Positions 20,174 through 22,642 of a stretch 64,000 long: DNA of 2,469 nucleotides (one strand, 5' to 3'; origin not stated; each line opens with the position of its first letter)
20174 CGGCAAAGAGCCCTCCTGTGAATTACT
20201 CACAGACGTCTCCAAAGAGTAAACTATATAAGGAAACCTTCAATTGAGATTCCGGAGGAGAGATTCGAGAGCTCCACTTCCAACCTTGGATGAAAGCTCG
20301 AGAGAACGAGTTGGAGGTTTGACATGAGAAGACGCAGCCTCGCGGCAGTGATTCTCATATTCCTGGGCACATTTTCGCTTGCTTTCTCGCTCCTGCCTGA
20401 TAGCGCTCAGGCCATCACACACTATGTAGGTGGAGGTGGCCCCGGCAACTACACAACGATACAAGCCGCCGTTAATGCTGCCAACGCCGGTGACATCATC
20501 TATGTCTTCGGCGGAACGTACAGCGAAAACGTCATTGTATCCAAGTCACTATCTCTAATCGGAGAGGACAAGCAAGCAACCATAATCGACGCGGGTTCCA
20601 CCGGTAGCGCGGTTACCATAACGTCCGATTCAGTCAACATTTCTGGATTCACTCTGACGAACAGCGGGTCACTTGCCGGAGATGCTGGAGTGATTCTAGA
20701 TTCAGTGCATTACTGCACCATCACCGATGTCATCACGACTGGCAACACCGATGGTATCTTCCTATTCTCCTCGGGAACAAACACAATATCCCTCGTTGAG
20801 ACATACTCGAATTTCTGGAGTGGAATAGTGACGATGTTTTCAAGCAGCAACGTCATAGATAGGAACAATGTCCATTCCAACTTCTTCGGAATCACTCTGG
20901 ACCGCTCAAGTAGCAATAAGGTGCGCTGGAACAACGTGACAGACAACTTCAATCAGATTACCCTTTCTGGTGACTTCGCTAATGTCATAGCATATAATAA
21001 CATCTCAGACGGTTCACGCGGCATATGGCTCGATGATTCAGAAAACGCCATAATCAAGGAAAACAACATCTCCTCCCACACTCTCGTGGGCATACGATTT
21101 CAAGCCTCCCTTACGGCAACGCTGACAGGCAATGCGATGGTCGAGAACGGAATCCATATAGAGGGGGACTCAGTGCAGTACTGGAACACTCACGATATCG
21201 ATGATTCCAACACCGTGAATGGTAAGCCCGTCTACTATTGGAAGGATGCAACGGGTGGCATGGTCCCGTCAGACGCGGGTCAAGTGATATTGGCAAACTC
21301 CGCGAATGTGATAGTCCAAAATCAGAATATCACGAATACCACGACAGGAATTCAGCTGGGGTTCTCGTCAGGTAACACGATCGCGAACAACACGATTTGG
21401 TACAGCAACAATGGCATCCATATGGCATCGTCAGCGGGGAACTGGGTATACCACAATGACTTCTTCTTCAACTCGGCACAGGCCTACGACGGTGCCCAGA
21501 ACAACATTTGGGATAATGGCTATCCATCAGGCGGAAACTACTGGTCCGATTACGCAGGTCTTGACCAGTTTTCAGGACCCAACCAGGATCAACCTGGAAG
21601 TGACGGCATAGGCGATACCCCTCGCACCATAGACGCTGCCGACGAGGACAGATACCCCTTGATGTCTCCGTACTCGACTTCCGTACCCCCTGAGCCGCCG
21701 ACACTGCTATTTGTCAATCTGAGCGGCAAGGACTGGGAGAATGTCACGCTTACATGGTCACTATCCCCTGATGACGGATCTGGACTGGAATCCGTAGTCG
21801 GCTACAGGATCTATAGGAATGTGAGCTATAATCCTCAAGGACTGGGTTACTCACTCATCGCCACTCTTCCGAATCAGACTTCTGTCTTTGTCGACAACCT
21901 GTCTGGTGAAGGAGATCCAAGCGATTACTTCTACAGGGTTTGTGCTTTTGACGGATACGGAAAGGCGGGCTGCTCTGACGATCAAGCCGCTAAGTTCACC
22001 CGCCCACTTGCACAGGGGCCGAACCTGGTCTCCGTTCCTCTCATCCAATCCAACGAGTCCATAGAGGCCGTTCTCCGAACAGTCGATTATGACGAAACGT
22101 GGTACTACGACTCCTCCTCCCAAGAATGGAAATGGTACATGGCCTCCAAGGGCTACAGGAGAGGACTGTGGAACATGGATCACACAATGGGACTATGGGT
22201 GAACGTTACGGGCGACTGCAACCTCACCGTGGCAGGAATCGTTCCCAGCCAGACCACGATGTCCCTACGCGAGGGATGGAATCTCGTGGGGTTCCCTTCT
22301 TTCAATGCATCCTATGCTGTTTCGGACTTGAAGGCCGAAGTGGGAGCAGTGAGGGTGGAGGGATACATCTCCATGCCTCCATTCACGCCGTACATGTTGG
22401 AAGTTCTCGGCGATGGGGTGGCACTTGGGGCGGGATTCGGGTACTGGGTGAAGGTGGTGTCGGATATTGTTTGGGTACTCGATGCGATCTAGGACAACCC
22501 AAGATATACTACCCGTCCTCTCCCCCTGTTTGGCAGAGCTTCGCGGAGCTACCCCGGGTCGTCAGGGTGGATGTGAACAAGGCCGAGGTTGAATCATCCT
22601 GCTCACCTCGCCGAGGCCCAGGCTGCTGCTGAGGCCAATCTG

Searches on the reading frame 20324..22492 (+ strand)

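Call 47: search_protein_families(library=pfam, proteins=[window:20324-22492:+], max_evalue=0.00001)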
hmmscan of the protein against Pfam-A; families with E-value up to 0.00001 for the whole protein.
window:20324-22492:+ (722 aa): 2 families
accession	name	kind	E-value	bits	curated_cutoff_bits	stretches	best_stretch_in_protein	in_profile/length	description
PF05048.19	NosD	-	6.3e-38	130.8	23.6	3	103-308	9-209/212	Periplasmic copper-binding protein (NosD)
PF13229.12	Beta_helix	-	1.9e-20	73.5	25.9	2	233-392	2-149/158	Right handed beta helix region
